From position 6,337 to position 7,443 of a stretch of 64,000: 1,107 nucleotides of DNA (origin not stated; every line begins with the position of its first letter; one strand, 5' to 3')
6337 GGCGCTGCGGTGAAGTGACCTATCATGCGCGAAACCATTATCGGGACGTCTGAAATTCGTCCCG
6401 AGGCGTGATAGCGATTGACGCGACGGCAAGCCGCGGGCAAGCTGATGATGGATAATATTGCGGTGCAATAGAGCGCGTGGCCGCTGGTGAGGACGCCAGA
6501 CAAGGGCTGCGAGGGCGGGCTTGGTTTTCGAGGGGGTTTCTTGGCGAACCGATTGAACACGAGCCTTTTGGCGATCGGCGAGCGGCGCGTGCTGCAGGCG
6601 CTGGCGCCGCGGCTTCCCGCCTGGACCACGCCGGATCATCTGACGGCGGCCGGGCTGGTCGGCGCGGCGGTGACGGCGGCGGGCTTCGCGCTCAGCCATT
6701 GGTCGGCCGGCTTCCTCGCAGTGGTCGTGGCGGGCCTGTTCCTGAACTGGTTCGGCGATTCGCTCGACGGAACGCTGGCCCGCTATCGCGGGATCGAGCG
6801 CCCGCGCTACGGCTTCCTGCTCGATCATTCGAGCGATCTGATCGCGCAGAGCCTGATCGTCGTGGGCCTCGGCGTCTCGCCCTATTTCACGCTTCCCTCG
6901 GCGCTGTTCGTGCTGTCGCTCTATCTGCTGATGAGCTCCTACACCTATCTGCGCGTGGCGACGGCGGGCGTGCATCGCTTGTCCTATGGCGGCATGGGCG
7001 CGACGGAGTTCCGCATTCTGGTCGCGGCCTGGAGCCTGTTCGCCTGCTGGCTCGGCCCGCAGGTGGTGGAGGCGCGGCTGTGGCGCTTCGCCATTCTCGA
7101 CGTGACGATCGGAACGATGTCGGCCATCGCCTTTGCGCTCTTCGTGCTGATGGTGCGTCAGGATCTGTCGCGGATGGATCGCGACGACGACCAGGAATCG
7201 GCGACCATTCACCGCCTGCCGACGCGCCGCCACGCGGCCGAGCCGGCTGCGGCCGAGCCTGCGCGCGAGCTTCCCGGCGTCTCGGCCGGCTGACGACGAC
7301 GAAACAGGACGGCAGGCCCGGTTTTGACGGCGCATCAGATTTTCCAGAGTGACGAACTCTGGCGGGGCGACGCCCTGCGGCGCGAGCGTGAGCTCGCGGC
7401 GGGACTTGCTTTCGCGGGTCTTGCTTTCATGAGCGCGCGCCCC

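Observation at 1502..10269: Accessory glycoconjugate/lipid-headgroup cluster combining a split transketolase with CDP-alcohol phosphatidyltransferases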

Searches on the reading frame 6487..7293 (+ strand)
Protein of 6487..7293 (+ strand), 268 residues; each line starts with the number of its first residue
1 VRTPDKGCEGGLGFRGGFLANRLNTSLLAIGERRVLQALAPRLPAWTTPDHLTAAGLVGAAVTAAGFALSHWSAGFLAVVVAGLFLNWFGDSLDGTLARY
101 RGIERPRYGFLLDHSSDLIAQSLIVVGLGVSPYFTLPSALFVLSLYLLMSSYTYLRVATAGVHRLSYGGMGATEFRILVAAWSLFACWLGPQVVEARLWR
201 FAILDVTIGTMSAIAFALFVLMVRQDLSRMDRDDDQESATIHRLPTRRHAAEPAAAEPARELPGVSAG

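Call 4: search_protein_families(library=pfam, proteins=[window:6487-7293:+], max_evalue=0.01)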
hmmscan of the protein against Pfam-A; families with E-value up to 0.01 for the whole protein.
window:6487-7293:+ (268 aa): 1 family
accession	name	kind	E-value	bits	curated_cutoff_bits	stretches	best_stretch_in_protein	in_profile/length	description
PF01066.26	CDP-OH_P_transf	-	5.7e-05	24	22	1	46-186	1-134/152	CDP-alcohol phosphatidyltransferase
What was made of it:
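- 6541..7293 (+): PT: the catalytic CDP-alcohol phosphotransferase, belonging to an uncharacterised clade. PF01066 24.0 bits against a cutoff of 22 (call 4).
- On CDP-alcohol phosphotransferase (PF01066), gene at 6541-7293: 24.0 bits against a cutoff of 22 (call 4).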

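Call 5: search_protein_families(library=ncbifam, proteins=[window:6487-7293:+], max_evalue=0.01)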
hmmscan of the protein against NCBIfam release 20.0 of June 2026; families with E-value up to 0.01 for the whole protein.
window:6487-7293:+ (268 aa): 3 families
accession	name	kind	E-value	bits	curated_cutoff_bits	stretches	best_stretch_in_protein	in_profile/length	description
NF040950.1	archin_ph_syn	equivalog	9.3e-14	51.7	180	1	35-200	11-164/191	archaetidylinositol phosphate synthase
NF045883.1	PIPSynth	equivalog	3.2e-07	30.2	170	1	47-159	23-134/197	phosphatidylinositol phosphate synthase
NF052561.1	PIPSynBT1523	equivalog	4.6e-05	23.2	350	1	54-232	32-216/232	hypothetical protein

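Call 7: find_encoding_contigs(protein=window:6487-7293:+, flank=10000, max_places=6)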
Protein window:6487-7293:+ (268 aa): no gene with exactly this product is on record in the collection.

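Call 8: find_homologous_proteins(query=window:6487-7293:+, max_evalue=0.001)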
Query window:6487-7293:+ (268 aa): 4391 proteins with E <= 0.001 among 8000 candidates; the best 120 are listed.
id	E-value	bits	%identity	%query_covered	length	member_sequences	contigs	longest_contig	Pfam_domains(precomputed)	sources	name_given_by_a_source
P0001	5.5e-153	526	97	93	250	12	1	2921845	-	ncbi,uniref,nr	ncbi:CDP-alcohol phosphatidyltransferase family protein [Methylosinus sp. PW1]|uniref:CDP-alcohol ph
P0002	3.6e-151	520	95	93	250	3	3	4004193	-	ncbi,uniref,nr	ncbi:phosphatidylglycerophosphate synthase [Methylosinus sp. sav-2]|uniref:CDP-alcohol phosphatidylt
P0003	4.6e-139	480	89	93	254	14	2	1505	PF01066.27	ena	-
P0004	3.5e-133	461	87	93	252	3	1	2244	PF01066.27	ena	-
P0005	9.6e-131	453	82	93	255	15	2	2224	PF01066.27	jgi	-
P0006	4.8e-128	444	83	93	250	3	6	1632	PF01066.27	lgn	-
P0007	1.7e-108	380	75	90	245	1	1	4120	PF01066.27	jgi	jgi:phosphatidylglycerophosphate synthase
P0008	4.3e-106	372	71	90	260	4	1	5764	-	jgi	jgi:archaetidylinositol phosphate synthase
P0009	9.2e-106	371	74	86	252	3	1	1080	-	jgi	jgi:phosphatidylglycerophosphate synthase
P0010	3.6e-105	369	74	84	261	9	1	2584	-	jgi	jgi:archaetidylinositol phosphate synthase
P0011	7.9e-105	368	73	86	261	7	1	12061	-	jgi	jgi:archaetidylinositol phosphate synthase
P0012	4.5e-103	362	73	84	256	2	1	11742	-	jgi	jgi:phosphatidylglycerophosphate synthase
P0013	2.0e-102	360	70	93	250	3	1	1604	PF01066.27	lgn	-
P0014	4.4e-102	359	69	88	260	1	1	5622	PF01066.27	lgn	-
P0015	1.0e-101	358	74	79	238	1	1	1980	-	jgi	jgi:phosphatidylglycerophosphate synthase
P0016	1.4e-101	357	69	90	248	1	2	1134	PF01066.27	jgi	jgi:phosphatidylglycerophosphate synthase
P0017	3.7e-100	353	70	91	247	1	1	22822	PF01066.27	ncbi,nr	ncbi:MAG: hypothetical protein C3F11_20105 [Methylocystaceae bacterium]|nr:MAG: hypothetical protein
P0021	2.3e-93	331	65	87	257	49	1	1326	PF01066.27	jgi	jgi:phosphatidylglycerophosphate synthase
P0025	5.4e-90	319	65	91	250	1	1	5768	PF01066.27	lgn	-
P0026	5.5e-90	319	62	90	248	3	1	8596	PF01066.27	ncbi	-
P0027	1.2e-89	318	64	88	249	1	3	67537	PF01066.27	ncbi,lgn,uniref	ncbi:MAG: CDP-alcohol phosphatidyltransferase family protein [Methylocystis sp.]|uniref:CDP-alcohol 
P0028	6.4e-89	316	66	85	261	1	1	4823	PF01066.27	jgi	jgi:phosphatidylglycerophosphate synthase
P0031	2.7e-88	314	66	88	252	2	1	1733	PF01066.27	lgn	-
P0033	3.8e-88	313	67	82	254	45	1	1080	PF01066.27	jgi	jgi:phosphatidylglycerophosphate synthase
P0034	4.3e-88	313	61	91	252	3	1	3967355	PF01066.27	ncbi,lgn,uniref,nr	ncbi:CDP-alcohol phosphatidyltransferase family protein [Methylocystis sp. WRRC1]|uniref:CDP-alcohol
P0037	2.4e-87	311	67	82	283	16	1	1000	PF01066.27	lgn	-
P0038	2.9e-87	311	65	89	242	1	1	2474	PF01066.27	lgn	-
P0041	5.1e-87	310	62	91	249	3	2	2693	PF01066.27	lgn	-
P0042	6.6e-87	309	63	90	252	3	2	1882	PF01066.27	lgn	-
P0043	8.3e-87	309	63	87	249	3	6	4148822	PF01066.27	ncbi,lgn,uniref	ncbi:CDP-alcohol phosphatidyltransferase family protein [Methylocystis parvus]|uniref:CDP-alcohol ph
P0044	1.5e-86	308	66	82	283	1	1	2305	PF01066.27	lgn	-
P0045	1.9e-86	308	61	91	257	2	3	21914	PF01066.27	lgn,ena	-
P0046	4.2e-86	307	62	88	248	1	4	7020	PF01066.27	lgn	-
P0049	4.7e-86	307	66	82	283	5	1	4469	PF01066.27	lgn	-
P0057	1.7e-85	305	58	93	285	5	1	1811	PF01066.27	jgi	jgi:archaetidylinositol phosphate synthase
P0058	2.8e-85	304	61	90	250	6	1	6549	PF01066.27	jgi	jgi:archaetidylinositol phosphate synthase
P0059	2.8e-85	304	65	81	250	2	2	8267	PF01066.27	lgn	-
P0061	3.1e-85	304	62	88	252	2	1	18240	PF01066.27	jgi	-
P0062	3.5e-85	304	63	90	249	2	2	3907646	PF01066.27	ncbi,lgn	ncbi:CDP-alcohol phosphatidyltransferase family protein [Methylocystis sp. S23]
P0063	8.9e-85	302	63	88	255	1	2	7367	PF01066.27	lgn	-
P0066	1.7e-84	301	63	92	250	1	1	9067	PF01066.27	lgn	-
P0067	1.9e-84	301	60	86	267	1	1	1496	PF01066.27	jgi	jgi:archaetidylinositol phosphate synthase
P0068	2.9e-84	301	60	90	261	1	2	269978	PF01066.27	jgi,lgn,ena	-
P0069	6.5e-84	300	61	87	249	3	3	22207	PF01066.27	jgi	jgi:phosphatidylglycerophosphate synthase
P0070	1.5e-83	298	66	82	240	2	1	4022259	PF01066.27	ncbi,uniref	ncbi:CDP-alcohol phosphatidyltransferase family protein [Methylocystis sp. JAN1]|uniref:CDP-alcohol 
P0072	2.8e-83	297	60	90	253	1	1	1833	PF01066.27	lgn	-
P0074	4.3e-83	297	58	90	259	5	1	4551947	-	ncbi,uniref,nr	ncbi:CDP-alcohol phosphatidyltransferase family protein [Methylocystis heyeri]|uniref:CDP-alcohol ph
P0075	6.1e-83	296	66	79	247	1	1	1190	PF01066.27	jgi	jgi:archaetidylinositol phosphate synthase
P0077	1.3e-82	295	64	82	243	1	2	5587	PF01066.27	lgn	-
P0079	2.6e-82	294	65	79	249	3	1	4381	PF01066.27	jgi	jgi:archaetidylinositol phosphate synthase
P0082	9.0e-82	293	58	93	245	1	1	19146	PF01066.27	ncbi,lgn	-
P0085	3.1e-81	291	60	91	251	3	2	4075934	PF01066.27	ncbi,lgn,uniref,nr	ncbi:hypothetical protein F7D14_03205 [Methylocystis parvus]|uniref:CDP-alcohol phosphatidyltransfer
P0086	3.3e-81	291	57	88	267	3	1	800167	PF01066.27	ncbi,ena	-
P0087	4.9e-81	290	65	81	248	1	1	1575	PF01066.27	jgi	jgi:archaetidylinositol phosphate synthase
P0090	5.7e-80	287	58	89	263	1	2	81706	PF01066.27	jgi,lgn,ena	-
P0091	5.9e-80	287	59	92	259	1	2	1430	PF01066.27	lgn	-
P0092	1.1e-79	286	65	79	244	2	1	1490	PF01066.27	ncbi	-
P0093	1.9e-79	285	63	81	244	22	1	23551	PF01066.27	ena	-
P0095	4.3e-79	284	61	87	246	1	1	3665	PF01066.27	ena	-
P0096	8.9e-79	283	58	91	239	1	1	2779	PF01066.27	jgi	jgi:archaetidylinositol phosphate synthase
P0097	1.9e-78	282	62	80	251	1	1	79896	PF01066.27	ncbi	-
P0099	1.1e-76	276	60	91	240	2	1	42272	PF01066.27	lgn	-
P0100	1.4e-76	275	73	66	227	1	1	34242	PF01066.27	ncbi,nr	ncbi:MAG: hypothetical protein FD172_1954 [Methylocystaceae bacterium]|nr:MAG: hypothetical protein 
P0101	1.8e-76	275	60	82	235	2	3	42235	PF01066.27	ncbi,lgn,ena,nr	ncbi:MAG TPA: CDP-alcohol phosphatidyltransferase family protein [Methylocystis sp.]|nr:CDP-alcohol 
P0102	3.7e-76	274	57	83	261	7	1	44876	PF01066.27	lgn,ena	-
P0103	2.9e-75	271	62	79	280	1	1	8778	PF01066.27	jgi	jgi:archaetidylinositol phosphate synthase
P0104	3.4e-75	271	63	81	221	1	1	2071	PF01066.27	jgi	jgi:phosphatidylglycerophosphate synthase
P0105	3.8e-75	271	55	84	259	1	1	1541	PF01066.27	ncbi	-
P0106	6.2e-75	270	61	79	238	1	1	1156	PF01066.27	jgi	jgi:archaetidylinositol phosphate synthase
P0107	8.2e-75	270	58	83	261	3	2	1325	PF01066.27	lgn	-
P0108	1.1e-74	269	56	83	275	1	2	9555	PF01066.27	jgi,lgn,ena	jgi:phosphatidylglycerophosphate synthase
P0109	3.2e-74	268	57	92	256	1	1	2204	PF01066.27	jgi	jgi:archaetidylinositol phosphate synthase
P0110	6.0e-74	267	56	90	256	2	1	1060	PF01066.27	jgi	-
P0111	9.3e-74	266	62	81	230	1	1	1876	PF01066.27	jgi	jgi:phosphatidylglycerophosphate synthase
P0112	2.1e-73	265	60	81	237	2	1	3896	PF01066.27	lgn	-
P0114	3.9e-73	264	54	87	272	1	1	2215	PF01066.27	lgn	-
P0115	1.6e-72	262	59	78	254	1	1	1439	PF01066.27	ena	-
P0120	1.2e-71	259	59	81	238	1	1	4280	PF01066.27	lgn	-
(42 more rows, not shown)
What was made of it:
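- Checked: The catalytic phosphotransferase most likely starts at TTG 6541, which gives the 250-aa length of its homologs (call 8).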

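Call 9: find_encoding_contigs(protein=P0001, flank=10000, max_places=2)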
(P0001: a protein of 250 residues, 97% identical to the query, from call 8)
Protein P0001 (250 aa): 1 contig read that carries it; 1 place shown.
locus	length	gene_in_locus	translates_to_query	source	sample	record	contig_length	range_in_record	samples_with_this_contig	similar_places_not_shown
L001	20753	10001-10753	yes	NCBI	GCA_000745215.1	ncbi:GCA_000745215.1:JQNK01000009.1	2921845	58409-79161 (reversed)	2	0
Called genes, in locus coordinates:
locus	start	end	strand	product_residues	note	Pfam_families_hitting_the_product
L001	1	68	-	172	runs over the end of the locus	PF02130:YbeY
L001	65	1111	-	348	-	PF02562:PhoH, PF13245:AAA_19 (weak), PF13604:AAA_30 (weak)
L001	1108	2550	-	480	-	PF00919:UPF0004, PF04055:Radical_SAM, PF01938:TRAM (weak)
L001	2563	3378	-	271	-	PF01553:Acyltransferase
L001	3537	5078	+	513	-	PF00383:dCMP_cyt_deam_1, PF14437:MafB19-deam (weak)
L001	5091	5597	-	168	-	PF00583:Acetyltransf_1, PF13508:Acetyltransf_7, PF13673:Acetyltransf_10, PF08445:FR47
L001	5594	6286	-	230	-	PF00814:TsaD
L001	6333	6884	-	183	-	PF08712:Nfu_N, PF01106:NifU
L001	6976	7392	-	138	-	-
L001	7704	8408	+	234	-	PF00072:Response_reg, PF08281:Sigma70_r4_2 (weak), PF00196:GerE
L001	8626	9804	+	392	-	PF02563:Poly_export, PF10531:SLBB (weak), PF22461:SLBB_2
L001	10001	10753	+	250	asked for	-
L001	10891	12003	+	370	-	PF00106:adh_short (faint), PF01073:3Beta_HSD, PF01370:Epimerase, PF02719:Polysacc_synt_2 (weak), PF05368:NmrA, PF13460:NAD_binding_10, PF16363:GDP_Man_Dehyd, PF07993:NAD_binding_4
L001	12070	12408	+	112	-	-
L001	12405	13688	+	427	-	PF20706:GT4-conflict, PF00534:Glycos_transf_1, PF13692:Glyco_trans_1_4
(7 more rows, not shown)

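Call 10: find_encoding_contigs(protein=P0074, flank=10000, max_places=2)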
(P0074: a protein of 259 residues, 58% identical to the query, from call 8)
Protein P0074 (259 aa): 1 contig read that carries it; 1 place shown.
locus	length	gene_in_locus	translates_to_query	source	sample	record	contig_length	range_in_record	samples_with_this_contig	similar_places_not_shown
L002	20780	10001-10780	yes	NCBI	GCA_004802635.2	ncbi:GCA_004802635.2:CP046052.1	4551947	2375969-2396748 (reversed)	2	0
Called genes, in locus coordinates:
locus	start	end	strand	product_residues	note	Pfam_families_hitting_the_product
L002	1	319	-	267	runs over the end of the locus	PF08666:SAF, PF16976:RcpC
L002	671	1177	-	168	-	PF01478:Peptidase_A24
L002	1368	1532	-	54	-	PF04964:Flp_Fap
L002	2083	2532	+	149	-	PF13629:T2SS-T3SS_pil_N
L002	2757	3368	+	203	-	PF07811:TadE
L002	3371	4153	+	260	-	PF07811:TadE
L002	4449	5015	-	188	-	PF13650:Asp_protease_2, PF13975:gag-asp_proteas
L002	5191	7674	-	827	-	PF00270:DEAD, PF00271:Helicase_C, PF08482:HrpB_C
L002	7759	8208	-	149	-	-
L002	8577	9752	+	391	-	PF02563:Poly_export, PF10531:SLBB (weak), PF22461:SLBB_2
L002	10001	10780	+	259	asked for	-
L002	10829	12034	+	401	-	PF01370:Epimerase, PF02719:Polysacc_synt_2, PF05368:NmrA, PF01073:3Beta_HSD, PF13460:NAD_binding_10, PF16363:GDP_Man_Dehyd, PF07993:NAD_binding_4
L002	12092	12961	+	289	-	PF00288:GHMP_kinases_N, PF08544:GHMP_kinases_C (weak)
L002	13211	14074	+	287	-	PF08032:SpoU_sub_bind, PF00588:SpoU_methylase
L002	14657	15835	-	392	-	-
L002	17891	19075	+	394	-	-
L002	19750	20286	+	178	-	-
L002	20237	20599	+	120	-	-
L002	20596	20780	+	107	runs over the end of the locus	-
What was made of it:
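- Adjacency to cdsA is not conserved in Methylocystis (call 10).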

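Call 27: find_related_loci(query=A1, collection=genome_contigs, flank=10000)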
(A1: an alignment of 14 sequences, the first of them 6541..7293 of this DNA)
Query A1 (250 aa) in genome_contigs; peptide patterns used: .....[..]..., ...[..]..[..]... (x = any residue, [..] = any of these).
600 stretches matched a pattern (row limit reached: there are more); 591 encode a relative of the query (tblastn E <= 1e-3); the best 80 are kept; 80 distinct loci.
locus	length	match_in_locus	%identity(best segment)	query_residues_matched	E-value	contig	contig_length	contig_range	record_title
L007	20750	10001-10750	95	1-250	3e-156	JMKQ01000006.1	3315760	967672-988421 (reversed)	Methylocystis sp. LW5 K243DRAFT_scf7180000000031_quiver.6_C, whole genome shotgun sequence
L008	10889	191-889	73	1-231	5e-103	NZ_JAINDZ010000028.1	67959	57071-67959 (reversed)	Methylosinus sp. Sm6 NODE_28_length_67959_cov_73.072037, whole genome shotgun sequence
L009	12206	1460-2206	70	1-248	2e-97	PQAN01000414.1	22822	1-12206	MAG: Methylocystaceae bacterium isolate FeB_33 contig_9028, whole genome shotgun sequence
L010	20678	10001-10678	66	4-227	3e-81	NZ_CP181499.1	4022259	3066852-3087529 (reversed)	Methylocystis sp. JAN1 chromosome, complete genome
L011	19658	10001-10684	61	1-227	4e-81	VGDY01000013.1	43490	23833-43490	MAG: Alphaproteobacteria bacterium isolate M_DeepCast_65m_m2_041 M_DeepCast_65m_m2_041_Ga0194120_10001433, whole genome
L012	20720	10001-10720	59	3-243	2e-79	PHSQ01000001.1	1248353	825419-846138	MAG: Methylocystis sp. KS32 3, whole genome shotgun sequence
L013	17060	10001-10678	56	3-223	4e-75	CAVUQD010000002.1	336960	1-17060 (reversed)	MAG: uncultured Alphaproteobacteria bacterium isolate MFD01689.bin.1.51 genome assembly, contig: contig_19586, whole gen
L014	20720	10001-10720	50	3-243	2e-72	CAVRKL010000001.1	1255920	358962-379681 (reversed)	MAG: uncultured Alphaproteobacteria bacterium isolate MFD05580.bin.1.6 genome assembly, contig: contig_2996, whole genom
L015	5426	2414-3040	53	4-212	4e-66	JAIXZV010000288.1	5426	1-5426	MAG: Sphingomonadales bacterium isolate D8_MAG_00061 pond_D8_MAG_00061_000000000092, whole genome shotgun sequence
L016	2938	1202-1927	41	3-240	4e-52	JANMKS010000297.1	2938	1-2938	MAG: Sphingomonas sp. isolate OTE_64_metabat_122 OTE_64_k141_1522788, whole genome shotgun sequence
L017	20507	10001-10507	53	4-172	8e-52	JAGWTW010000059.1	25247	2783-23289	MAG: Hyphomicrobiales bacterium isolate REEB382 contig-150_1660, whole genome shotgun sequence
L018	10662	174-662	53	4-166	2e-51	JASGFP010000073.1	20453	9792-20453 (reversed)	MAG: Rhodoblastus sp. isolate 1H076 JMF-2111-06-0001.hyb.bin.76_72, whole genome shotgun sequence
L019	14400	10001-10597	45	3-203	3e-50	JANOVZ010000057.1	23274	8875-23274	MAG: Sphingomonas sp. isolate VAR_35_metabat_517 VAR_35_k141_473548, whole genome shotgun sequence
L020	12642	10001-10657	41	4-224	4e-50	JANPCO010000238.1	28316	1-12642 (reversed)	MAG: Sphingomonadales bacterium isolate VAR_78_metabat_496 VAR_78_k141_160776, whole genome shotgun sequence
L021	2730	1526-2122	46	3-203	9e-50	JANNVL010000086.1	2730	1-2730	MAG: Sphingomonadales bacterium isolate VAR_34_metabat_50 VAR_34_k141_1201677, whole genome shotgun sequence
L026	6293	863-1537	41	4-228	3e-48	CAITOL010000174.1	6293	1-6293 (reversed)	MAG: uncultured Rhodospirillales bacterium isolate Umea2p3_bin-0063 genome assembly, contig: bin-0063:174/202, whole gen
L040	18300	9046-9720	40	4-228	7e-47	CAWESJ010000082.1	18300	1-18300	MAG: uncultured Alphaproteobacteria bacterium isolate MFD02138.bin.2.47 genome assembly, contig: contig_123756, whole ge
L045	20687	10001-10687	37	2-220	5e-46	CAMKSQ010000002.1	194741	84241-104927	MAG: uncultured Bacteroidales bacterium isolate SRR12081296_bin.23_metaWRAP_v1.3_MAG genome assembly, contig: ERZ1228977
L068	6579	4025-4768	38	2-250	1e-44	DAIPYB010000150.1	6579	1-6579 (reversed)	MAG TPA_asm: Pseudoxanthobacter sp. isolate CTOTU1914 NODE_4685_length_6579_cov_4.378449, whole genome shotgun sequence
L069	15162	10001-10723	37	4-246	3e-44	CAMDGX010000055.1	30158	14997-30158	MAG: Asaia bogorensis isolate MiH-14oct19-14 genome assembly, contig: MiH-14oct19-C2795, whole genome shotgun sequence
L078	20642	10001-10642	40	4-217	1e-43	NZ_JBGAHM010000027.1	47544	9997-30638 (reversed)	MAG: Methylocella sp. isolate MAG_MBR_H125.64 MBRH125-64_opera_contig_2180, whole genome shotgun sequence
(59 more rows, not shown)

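Call 43: search_solved_structures(query=window:6541-7293:+, max_evalue=1)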
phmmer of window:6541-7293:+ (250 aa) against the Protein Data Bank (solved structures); distinct sequences matched with E-value up to 1: 7.
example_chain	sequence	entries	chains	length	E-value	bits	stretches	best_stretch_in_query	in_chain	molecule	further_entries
8ero_A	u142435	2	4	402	0.0012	21.6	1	21-178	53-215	Cholinephosphotransferase 1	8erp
8gyw_B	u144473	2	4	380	0.0014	21.4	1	20-177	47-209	Choline/ethanolaminephosphotransferase 1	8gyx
6qn7_H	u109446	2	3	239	0.0047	19.7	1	41-107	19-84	Heavy chain of bovine anti-RSV B4 | Heavy chain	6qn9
4pel_A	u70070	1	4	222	0.14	14.9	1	8-76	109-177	Penicillin G acylase subunit alpha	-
7d3k_H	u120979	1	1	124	0.2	14.4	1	41-101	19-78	B77 VH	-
4pem_A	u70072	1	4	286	0.23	14.2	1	8-76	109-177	Penicillin G acylase Alpha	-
7reo_A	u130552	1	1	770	0.81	12.4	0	8-75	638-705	Penicillin G Acylase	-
